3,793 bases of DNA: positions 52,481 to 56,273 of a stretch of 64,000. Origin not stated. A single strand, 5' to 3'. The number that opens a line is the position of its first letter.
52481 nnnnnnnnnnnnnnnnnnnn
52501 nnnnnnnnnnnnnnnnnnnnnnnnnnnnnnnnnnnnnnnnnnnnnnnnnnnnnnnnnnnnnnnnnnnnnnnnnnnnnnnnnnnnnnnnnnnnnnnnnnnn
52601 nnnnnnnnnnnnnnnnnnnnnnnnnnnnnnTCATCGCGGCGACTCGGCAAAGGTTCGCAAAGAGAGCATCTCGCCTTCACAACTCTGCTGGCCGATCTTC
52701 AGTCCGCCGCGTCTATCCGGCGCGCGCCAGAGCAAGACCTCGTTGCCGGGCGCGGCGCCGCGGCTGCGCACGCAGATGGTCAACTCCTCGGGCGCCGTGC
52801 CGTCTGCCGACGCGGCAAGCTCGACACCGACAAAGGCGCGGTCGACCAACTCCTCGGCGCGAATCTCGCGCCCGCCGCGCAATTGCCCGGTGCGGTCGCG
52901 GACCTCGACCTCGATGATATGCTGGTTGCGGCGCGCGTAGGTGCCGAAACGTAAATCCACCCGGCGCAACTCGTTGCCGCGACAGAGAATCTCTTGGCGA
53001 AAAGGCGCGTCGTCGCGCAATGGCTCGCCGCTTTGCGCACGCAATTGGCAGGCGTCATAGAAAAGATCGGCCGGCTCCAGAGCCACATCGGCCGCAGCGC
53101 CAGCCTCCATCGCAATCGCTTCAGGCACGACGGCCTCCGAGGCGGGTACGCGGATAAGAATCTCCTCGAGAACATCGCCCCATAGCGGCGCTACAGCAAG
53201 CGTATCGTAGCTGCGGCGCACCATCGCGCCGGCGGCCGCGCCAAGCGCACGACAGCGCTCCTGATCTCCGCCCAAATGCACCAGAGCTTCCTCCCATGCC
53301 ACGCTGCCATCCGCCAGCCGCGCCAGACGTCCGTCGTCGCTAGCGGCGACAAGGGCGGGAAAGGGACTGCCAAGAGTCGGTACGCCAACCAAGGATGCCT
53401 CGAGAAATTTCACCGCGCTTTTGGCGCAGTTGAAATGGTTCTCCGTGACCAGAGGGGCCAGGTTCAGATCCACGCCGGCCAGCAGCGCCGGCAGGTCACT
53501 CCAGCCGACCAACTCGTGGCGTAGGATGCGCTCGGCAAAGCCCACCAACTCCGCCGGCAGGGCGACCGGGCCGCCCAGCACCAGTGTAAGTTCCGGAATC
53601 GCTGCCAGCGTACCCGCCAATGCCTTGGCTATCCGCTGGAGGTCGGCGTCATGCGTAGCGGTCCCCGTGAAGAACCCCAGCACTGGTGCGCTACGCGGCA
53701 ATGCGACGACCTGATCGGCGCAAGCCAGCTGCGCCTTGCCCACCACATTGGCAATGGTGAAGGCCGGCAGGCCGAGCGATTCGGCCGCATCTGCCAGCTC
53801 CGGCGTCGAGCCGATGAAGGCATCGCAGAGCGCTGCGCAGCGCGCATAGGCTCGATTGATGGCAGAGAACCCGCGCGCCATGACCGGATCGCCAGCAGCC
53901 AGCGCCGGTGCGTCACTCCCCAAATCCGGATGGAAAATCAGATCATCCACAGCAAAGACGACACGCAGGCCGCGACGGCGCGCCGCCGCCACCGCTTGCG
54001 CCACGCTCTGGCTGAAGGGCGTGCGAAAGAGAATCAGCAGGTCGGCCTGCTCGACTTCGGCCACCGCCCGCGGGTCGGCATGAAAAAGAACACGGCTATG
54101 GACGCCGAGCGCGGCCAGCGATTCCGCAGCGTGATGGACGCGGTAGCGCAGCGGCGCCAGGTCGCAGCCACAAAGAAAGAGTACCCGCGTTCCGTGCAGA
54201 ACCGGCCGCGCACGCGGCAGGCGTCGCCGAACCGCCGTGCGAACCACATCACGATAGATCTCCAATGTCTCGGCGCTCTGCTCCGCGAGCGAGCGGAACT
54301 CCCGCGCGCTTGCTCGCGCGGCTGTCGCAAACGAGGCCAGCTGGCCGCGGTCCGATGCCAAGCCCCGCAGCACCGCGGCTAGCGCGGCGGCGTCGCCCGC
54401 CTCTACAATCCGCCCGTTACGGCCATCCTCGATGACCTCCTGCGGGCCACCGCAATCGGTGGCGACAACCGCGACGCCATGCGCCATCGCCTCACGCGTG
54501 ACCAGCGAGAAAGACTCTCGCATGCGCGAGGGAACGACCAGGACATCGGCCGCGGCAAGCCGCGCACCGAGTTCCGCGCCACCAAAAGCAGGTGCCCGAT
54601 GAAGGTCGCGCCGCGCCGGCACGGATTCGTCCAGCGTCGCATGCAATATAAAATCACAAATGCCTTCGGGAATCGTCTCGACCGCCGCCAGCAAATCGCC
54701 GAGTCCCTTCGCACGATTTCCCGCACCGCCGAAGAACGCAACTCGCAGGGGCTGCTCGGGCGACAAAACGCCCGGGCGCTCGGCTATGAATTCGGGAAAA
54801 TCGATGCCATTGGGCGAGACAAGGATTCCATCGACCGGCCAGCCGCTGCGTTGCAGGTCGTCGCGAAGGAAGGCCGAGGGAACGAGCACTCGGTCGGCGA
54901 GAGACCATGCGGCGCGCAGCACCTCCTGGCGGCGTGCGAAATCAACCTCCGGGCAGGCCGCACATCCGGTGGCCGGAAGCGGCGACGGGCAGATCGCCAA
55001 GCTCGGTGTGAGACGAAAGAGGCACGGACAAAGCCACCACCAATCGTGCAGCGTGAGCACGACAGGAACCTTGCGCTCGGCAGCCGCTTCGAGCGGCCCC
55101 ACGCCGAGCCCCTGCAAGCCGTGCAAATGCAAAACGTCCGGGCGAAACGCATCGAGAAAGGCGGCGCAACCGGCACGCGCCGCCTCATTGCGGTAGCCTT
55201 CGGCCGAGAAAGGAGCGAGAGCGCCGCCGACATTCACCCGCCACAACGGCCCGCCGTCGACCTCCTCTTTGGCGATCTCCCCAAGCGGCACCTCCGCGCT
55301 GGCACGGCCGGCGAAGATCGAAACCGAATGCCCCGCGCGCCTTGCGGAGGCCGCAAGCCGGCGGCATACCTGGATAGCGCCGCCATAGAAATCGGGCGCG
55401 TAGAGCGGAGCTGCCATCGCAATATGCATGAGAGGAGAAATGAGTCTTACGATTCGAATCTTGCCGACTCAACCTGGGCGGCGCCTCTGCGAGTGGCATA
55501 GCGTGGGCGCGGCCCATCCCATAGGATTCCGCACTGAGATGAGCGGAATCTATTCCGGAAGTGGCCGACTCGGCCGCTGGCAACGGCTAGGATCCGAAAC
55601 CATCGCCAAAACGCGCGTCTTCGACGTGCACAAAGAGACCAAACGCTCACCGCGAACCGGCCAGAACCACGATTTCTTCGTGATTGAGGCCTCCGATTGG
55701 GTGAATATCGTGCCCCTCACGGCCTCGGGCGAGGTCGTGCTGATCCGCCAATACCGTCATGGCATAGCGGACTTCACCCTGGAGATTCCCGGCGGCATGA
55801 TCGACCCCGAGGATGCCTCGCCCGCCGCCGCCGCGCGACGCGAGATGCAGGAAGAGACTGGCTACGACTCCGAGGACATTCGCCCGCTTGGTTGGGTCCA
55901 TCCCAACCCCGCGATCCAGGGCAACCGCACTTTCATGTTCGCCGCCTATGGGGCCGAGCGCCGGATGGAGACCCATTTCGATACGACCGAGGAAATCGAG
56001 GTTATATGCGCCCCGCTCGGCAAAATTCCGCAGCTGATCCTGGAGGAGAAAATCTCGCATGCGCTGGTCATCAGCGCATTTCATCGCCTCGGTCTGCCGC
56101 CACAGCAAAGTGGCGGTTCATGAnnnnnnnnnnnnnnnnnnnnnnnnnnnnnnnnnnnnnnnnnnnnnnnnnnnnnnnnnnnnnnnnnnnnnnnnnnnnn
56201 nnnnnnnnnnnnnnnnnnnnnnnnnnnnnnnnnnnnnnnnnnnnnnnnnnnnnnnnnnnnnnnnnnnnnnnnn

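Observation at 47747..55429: Operon of two giant multi-domain glycosyltransferases (1443 aa GT4-GT2-GT4 and 932 aa GT4-GT4) plus a coupled 187-aa protein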

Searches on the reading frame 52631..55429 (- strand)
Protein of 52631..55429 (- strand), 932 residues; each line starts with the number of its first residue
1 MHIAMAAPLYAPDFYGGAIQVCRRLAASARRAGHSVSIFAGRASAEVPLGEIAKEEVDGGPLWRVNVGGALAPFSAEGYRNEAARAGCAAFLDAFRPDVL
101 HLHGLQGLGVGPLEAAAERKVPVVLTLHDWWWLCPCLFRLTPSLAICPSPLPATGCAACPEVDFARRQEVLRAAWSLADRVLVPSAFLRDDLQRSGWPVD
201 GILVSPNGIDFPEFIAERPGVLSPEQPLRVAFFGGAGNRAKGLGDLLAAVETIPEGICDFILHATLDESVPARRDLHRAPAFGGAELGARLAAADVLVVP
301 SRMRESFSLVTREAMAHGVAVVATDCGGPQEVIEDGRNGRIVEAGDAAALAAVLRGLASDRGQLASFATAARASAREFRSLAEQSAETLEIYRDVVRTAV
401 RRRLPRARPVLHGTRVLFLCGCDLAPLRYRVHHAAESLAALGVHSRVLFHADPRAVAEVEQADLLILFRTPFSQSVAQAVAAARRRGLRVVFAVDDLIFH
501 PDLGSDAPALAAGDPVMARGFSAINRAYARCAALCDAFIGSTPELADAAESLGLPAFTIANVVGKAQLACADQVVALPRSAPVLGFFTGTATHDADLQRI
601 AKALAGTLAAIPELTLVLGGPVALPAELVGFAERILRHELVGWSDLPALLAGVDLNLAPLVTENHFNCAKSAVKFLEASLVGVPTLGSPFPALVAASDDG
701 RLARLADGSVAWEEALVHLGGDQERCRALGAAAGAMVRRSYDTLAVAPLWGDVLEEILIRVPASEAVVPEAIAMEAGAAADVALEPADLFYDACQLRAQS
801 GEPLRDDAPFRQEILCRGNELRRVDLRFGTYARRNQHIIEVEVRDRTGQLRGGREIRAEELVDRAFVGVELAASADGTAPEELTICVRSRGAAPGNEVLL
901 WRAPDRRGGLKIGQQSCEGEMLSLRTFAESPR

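Call 6: search_protein_families(library=pfam, proteins=[window:52631-55429:-], max_evalue=0.01)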
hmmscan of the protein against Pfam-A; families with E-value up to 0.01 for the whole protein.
window:52631-55429:- (932 aa): 5 families
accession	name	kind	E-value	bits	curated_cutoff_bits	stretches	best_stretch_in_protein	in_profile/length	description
PF13692.12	Glyco_trans_1_4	-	5.2e-27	95.3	27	2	230-360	4-142/142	Glycosyl transferases group 1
PF13439.12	Glyco_transf_4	-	7.4e-23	81.9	28.5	1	15-210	1-167/170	Glycosyltransferase Family 4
PF13579.12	Glyco_trans_4_4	-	5.8e-20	72.7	29.7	1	16-208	1-158/158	Glycosyl transferase 4-like domain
PF00534.26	Glycos_transf_1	-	3.2e-18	66.3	26.4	1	287-372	86-170/172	Glycosyl transferases group 1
PF13524.12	Glyco_trans_1_2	-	1.7e-06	28.4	25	0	608-742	9-134/144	Glycosyl transferase-like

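Call 7: search_protein_families(library=ncbifam, proteins=[window:52631-55429:-], max_evalue=0.01)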
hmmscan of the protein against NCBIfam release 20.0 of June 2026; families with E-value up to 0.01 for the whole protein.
window:52631-55429:- (932 aa): 27 families (the best 25 are shown)
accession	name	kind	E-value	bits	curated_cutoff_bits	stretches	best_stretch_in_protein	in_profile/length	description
NF041876.1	EPS_EpsE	equivalog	5.1e-20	72.1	400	1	201-388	187-388/389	exopolysaccharide biosynthesis GT4 family glycosyltransferase EpsE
NF053787.1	GlcN_PG_synth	equivalog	1.3e-17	63.7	480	1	171-395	137-359/361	N-acetylglucosaminyl phosphatidylglycerol synthase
TIGR03999.1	thiol_BshA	equivalog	4.5e-17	62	273.7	1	290-395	269-373/375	N-acetyl-alpha-D-glucosaminyl L-malate synthase BshA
TIGR04063.1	stp3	hypoth_equivalog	4.8e-17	61.9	442.05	1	295-396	291-396/397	TIGR04063 family PEP-CTERM/XrtA system glycosyltransferase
TIGR03088.1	stp2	hypoth_equivalog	1.6e-15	57.1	409.05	1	289-395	268-373/374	TIGR03088 family PEP-CTERM/XrtA system glycosyltransferase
TIGR03449.1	mycothiol_MshA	equivalog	8.6e-15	54.5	462.5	1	284-396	294-404/406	D-inositol-3-phosphate glycosyltransferase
TIGR02149.1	glgA_Coryne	subfamily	1.1e-14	54.5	302.4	1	287-396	277-391/391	glycogen synthase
TIGR02472.1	sucr_P_syn_N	equivalog_domain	2.4e-10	39.8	576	1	296-380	342-426/439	sucrose-phosphate synthase, putative, glycosyltransferase domain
NF047880.1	glyco_SdgA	exception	2.1e-09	36.5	800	1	288-379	384-475/488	serine-aspartate repeat adhesin O-glycosyltransferase SdgA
NF038229.1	Glyco4_Geo_Pelo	equivalog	1.9e-08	33.8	400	1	283-396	227-337/338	GPMC system family 4 glycosyltransferase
TIGR04047.1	MSMEG_0565_glyc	hypoth_equivalog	1.1e-07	31.3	259.85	1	282-393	265-372/373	MSMEG_0565 family glycosyltransferase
TIGR04005.1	wcaL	equivalog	1.8e-07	30.4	537.6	1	286-374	291-385/406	colanic acid biosynthesis glycosyltransferase WcaL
TIGR04348.1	TIGR04348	equivalog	5.5e-07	28.9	300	1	288-386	207-303/310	selenoneine biosynthesis selenosugar synthase SenB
NF012028.0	PRK15484.1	subfamily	7e-07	28.7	618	1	293-340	276-323/380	lipopolysaccharide N-acetylglucosaminyltransferase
NF007396.0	PRK09922.1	equivalog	4.6e-06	25.8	385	1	295-357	261-323/361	lipopolysaccharide 1,6-galactosyltransferase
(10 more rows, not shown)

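Call 30: find_homologous_proteins(query=window:52631-55429:-, max_evalue=0.00001)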
Query window:52631-55429:- (932 aa): 82 proteins with E <= 0.00001 among 8000 candidates.
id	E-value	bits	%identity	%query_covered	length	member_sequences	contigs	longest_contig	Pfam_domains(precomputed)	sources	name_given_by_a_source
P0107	0.0e+0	2040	100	100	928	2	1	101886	PF00534.27,PF13579.13,PF13524.13,PF13439.13,PF13692.13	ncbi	ncbi:MAG: glycosyltransferase [Deltaproteobacteria bacterium]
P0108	0.0e+0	1531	81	93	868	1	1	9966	PF00534.27,PF13579.13,PF13524.13,PF13439.13,PF13692.13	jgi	jgi:glycosyltransferase involved in cell wall biosynthesis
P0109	1.7e-278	945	53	100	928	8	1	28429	PF00534.27,PF13579.13,PF13524.13,PF13439.13,PF13692.13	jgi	jgi:glycosyltransferase involved in cell wall biosynthesis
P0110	2.1e-273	928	52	100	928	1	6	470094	PF00534.27,PF13579.13,PF13524.13,PF13439.13,PF13692.13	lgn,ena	-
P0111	7.2e-267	906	51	100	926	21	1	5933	PF00534.27,PF13579.13,PF13439.13,PF13692.13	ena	-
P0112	4.2e-263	894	50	100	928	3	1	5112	PF00534.27,PF13579.13,PF13439.13,PF13692.13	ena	-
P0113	3.8e-258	877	50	100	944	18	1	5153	PF00534.27,PF13579.13,PF13439.13,PF13692.13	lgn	-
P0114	2.7e-257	875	51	100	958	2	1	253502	PF00534.27,PF13579.13,PF13524.13,PF13439.13,PF20706.4,PF13692.13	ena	-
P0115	1.6e-256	872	52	100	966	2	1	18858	PF00534.27,PF13579.13,PF13524.13,PF13439.13,PF13692.13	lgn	-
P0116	4.1e-224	765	47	99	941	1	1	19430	PF00534.27,PF13579.13,PF13524.13,PF13439.13,PF20706.4,PF13692.13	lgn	-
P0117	9.1e-224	764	47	100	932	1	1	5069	PF00534.27,PF13579.13,PF13524.13,PF13439.13,PF20706.4,PF13692.13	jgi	jgi:glycosyltransferase involved in cell wall biosynthesis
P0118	3.0e-222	759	47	100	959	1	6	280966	PF00534.27,PF13477.13,PF13579.13,PF13524.13,PF13439.13,PF20706.4,PF13692.13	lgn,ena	-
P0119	9.6e-222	757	47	100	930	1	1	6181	PF00534.27,PF13579.13,PF13524.13,PF13439.13,PF20706.4,PF13692.13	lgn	-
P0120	1.0e-220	753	46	99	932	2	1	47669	PF00534.27,PF13579.13,PF13524.13,PF13439.13,PF13692.13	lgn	-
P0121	1.3e-218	746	45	100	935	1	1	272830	PF00534.27,PF13579.13,PF13524.13,PF13439.13,PF20706.4,PF13692.13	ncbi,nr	ncbi:MAG: glycosyltransferase [Candidatus Binatia bacterium]|nr:glycosyltransferase [Candidatus Bina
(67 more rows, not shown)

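Call 56: predict_structure(alignment_id=A3)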
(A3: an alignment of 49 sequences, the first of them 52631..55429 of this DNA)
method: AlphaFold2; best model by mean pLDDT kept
length: 932 residues; sequences in the alignment: 49
mean_pLDDT: 90.9   pTM: 0.90
mean pLDDT of the five models: 90.9, 90.5, 90.1, 88.7, 88.5
residues with pLDDT >= 90: 672; 70-90: 228; 50-70: 30; < 50: 2
segments of 3 or more residues with pLDDT < 50: none
pLDDT, mean of each block of 10 residues (from residue 1): 87 62 91 95 89 88 91 84 95 98 92 95 94 88 88 83 89 94 94 91 92 74 84 90 96 95 87 92 88 95 90 94 94 96 97 96 94 94 96 95 82 95 68 93 95 94 96 92 95 87 79 79 87 94 94 94 91 86 93 90 97 96 95 95 91 96 88 94 96 95 95 95 91 94 92 95 85 76 90 92 94 88 95 92 95 95 93 76 95 93 95 95 94 74
secondary structure, 60 per line:
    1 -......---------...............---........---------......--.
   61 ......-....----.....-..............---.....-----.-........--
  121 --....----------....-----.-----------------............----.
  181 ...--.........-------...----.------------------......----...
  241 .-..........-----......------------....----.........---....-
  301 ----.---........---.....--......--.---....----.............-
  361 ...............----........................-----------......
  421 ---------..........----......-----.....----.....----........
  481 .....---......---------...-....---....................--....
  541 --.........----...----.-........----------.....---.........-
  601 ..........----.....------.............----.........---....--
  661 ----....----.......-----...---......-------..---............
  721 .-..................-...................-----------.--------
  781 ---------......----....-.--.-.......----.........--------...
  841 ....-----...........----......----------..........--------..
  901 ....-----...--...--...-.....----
elements in order (helices of 4 or more, strands of 3 or more residues): E2-7 H17-31 E35-42 E52-57 E60-66 H68-71 H76-79 H82-95 E99-103 H111-118 E123-126 H164-175 E180-183 H186-194 E202-204 E228-233 H238-241 H243-252 E258-263 E276-279 H284-292 E296-299 H309-316 E320-324 H328-332 E339-342 H347-359 H361-375 H381-403 E415-420 H430-439 E444-449 H455-459 E464-468 H474-485 E489-494 H508-511 H515-534 E537-540 H543-551 E556-558 H565-572 E583-587 H591-599 H601-610 E615-619 H626-634 E635-638 H643-651 E655-658 H665-668 H673-679 E685-687 H691-696 H709-721 H723-740 H743-760 E790-795 E800-803 E810-816 E821-829 E838-844 E850-857 E865-870 E881-890 E899-904 E910-912 E915-917 E920-922 E924-928

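Call 60: fold_search(model_id=the predicted structure, library=pdb)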
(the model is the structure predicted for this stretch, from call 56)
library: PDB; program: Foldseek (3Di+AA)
matches with E <= 10: 1758; with E <= 0.001: 479
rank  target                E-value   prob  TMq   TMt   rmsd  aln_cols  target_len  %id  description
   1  6tvp_A                2.8e-17  1.00  0.30  0.65   6.3       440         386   26  Structure of Mycobacterium smegmatis alpha-maltose-1-phosphate synthase GlgM (released 2020-04-22)
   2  3c48_B                5.1e-17  1.00  0.21  0.43  13.0       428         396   22  Structure of the retaining glycosyltransferase MshA: The first step in mycothiol biosynthesis. Organism: Corynebacteri (released 2008-03-25)
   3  6kih_B                1.9e-16  1.00  0.33  0.72   5.7       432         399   20  Sucrose-phosphate synthase (tll1590) from Thermosynechococcus elongatus (released 2020-05-27)
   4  3c4q_A                2.4e-16  1.00  0.33  0.74   5.0       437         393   21  Structure of the retaining glycosyltransferase MshA : The first step in mycothiol biosynthesis. Organism : Corynebacte (released 2008-04-01)
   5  6kih_A                3.7e-16  1.00  0.31  0.67   6.6       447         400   18  Sucrose-phosphate synthase (tll1590) from Thermosynechococcus elongatus (released 2020-05-27)
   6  3fro_A                4.5e-16  1.00  0.29  0.56   7.3       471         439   21  Crystal structure of Pyrococcus abyssi glycogen synthase with open and closed conformations (released 2010-01-12)
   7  7qsg_A                5.4e-16  1.00  0.32  0.71   5.6       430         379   23  Methylmannose polysaccharide mannosyltransferase from M. hassiacum (released 2023-01-25)
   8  3l01_A                9.3e-16  1.00  0.29  0.57   7.4       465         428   21  Crystal structure of monomeric glycogen synthase from Pyrococcus abyssi (released 2010-12-29)
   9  6tvp_B                1.0e-15  1.00  0.29  0.63   6.6       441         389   26  Structure of Mycobacterium smegmatis alpha-maltose-1-phosphate synthase GlgM (released 2020-04-22)
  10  3c4q_B                1.1e-15  1.00  0.32  0.71   5.7       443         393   21  Structure of the retaining glycosyltransferase MshA : The first step in mycothiol biosynthesis. Organism : Corynebacte (released 2008-04-01)
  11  3c48_A                2.0e-15  1.00  0.21  0.44  13.4       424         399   22  Structure of the retaining glycosyltransferase MshA: The first step in mycothiol biosynthesis. Organism: Corynebacteri (released 2008-03-25)
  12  2bis_A                7.0e-15  1.00  0.29  0.55   7.6       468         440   21  Structure of glycogen synthase from Pyrococcus abyssi (released 2005-11-28)
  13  3mbo_C                7.4e-15  1.00  0.30  0.70   6.6       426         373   20  Crystal Structure of the Glycosyltransferase BaBshA bound with UDP and L-malate (released 2010-09-29)
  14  3mbo_F                7.4e-15  1.00  0.29  0.67   6.9       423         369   20  Crystal Structure of the Glycosyltransferase BaBshA bound with UDP and L-malate (released 2010-09-29)
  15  3mbo_D                9.3e-15  1.00  0.29  0.67   6.5       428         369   20  Crystal Structure of the Glycosyltransferase BaBshA bound with UDP and L-malate (released 2010-09-29)
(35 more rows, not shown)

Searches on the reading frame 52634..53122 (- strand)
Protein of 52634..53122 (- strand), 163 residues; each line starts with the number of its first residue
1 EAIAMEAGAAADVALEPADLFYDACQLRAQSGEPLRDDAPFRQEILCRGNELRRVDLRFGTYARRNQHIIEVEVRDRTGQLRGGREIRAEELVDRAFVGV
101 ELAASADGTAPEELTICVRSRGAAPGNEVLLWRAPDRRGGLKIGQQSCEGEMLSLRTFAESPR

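Call 17: search_protein_families(library=pfam, proteins=[window:52634-53122:-], max_evalue=10)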
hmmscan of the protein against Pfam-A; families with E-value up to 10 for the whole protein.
seq(163 aa): 0 families

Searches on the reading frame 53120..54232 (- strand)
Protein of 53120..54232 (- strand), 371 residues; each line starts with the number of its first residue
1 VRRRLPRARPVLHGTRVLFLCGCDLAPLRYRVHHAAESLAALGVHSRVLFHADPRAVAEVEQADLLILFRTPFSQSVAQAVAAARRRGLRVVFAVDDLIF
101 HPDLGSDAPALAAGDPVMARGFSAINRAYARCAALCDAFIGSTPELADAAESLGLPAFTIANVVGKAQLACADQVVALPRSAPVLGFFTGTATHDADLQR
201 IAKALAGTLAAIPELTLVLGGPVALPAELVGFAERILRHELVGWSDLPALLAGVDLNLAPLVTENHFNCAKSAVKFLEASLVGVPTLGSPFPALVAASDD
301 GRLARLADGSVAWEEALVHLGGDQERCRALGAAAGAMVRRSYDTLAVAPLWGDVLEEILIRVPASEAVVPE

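Call 17: search_protein_families(library=pfam, proteins=[window:53120-54232:-], max_evalue=10)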
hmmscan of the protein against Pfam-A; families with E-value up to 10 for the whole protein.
seq(371 aa): 3 families
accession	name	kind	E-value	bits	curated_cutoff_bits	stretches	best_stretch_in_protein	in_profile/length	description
PF13692.12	Glyco_trans_1_4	-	3.5e-06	27.8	27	1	188-320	6-139/142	Glycosyl transferases group 1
PF13524.12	Glyco_trans_1_2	-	0.0015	18.9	25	1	209-343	9-134/144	Glycosyl transferase-like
PF13579.12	Glyco_trans_4_4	-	0.0045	17.8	29.7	2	73-157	81-149/158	Glycosyl transferase 4-like domain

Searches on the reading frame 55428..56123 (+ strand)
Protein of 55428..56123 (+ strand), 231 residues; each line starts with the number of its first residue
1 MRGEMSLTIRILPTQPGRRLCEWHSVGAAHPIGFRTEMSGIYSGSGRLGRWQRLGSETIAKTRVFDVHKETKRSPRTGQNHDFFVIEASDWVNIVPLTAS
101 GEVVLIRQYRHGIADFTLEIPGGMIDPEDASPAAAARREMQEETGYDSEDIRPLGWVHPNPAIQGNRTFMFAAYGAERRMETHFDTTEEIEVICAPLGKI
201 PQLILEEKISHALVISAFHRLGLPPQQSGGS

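Call 10: search_protein_families(library=pfam, proteins=[window:55428-56123:+], max_evalue=0.001)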
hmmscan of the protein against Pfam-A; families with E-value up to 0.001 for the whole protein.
window:55428-56123:+ (231 aa): 1 family
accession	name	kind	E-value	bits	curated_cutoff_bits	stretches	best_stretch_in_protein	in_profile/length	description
PF00293.34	NUDIX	-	5.9e-16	59.1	21.1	1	92-193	6-110/134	NUDIX domain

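Call 69: search_protein_families(library=ncbifam, proteins=[window:55539-56123:+], max_evalue=0.001)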
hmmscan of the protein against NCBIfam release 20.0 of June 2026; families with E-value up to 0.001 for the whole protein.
window:55539-56123:+ (194 aa): 7 families
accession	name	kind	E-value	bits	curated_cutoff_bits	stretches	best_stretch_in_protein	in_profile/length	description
NF008736.0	PRK11762.1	equivalog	8e-20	71.1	169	1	19-181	13-174/186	ADP compounds hydrolase NudE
TIGR00052.1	TIGR00052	subfamily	5.1e-08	32.7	79.55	1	61-181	54-183/188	nudix-type nucleoside diphosphatase, YffH/AdpP family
NF007980.0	PRK10707.1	equivalog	3.8e-05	23.3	134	1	82-129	63-110/192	CoA pyrophosphatase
NF052459.1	OxoGTPPhMutT1Mycb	equivalog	5.2e-05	22.5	475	1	64-155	18-100/292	8-oxo-(d)GTP phosphatase MutT1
NF011585.0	PRK15009.1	equivalog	0.00017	21.3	234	1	65-173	59-173/191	GDP-mannose pyrophosphatase NudK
NF006530.0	PRK08999.1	equivalog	0.00072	18.7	245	1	61-117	15-70/315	Nudix family hydrolase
NF008044.0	PRK10776.1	equivalog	0.00074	19.4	148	0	80-117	32-68/130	8-oxo-dGTP diphosphatase MutT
